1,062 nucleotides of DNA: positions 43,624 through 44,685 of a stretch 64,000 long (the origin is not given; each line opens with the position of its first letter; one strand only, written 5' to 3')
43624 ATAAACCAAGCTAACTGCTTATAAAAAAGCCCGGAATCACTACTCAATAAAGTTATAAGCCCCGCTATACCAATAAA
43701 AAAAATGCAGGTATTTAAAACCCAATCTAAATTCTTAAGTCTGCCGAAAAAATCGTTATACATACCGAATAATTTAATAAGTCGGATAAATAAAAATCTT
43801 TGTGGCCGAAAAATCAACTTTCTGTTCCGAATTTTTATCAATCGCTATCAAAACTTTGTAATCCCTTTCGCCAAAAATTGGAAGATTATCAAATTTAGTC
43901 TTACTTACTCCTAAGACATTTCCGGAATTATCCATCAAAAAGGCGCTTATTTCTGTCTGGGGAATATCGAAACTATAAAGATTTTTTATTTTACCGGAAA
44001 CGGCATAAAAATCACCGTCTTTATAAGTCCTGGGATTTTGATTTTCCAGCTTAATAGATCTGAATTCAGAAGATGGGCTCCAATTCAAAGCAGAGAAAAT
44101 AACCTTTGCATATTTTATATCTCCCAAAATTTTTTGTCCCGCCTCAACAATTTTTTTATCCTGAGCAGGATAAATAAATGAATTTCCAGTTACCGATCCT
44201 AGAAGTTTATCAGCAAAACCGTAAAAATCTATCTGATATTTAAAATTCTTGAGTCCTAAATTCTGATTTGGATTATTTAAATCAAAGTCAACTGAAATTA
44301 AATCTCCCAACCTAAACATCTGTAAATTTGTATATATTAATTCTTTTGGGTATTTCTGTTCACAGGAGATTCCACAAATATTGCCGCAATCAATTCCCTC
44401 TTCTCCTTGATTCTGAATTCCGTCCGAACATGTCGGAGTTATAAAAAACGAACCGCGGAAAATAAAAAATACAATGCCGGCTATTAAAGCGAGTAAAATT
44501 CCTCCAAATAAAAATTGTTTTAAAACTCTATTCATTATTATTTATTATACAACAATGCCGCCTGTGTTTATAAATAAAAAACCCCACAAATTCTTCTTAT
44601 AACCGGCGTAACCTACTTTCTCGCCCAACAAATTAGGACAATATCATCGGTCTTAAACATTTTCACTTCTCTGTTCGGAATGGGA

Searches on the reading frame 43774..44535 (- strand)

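Call 7: search_protein_families(library=pfam, proteins=[window:43774-44535:-], max_evalue=1)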
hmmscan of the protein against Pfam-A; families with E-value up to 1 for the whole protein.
window:43774-44535:- (253 aa): 1 family
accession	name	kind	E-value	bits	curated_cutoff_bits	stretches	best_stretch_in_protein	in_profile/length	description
PF11906.13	DUF3426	-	0.071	13.6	27.7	1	155-209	46-101/147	Protein of unknown function (DUF3426)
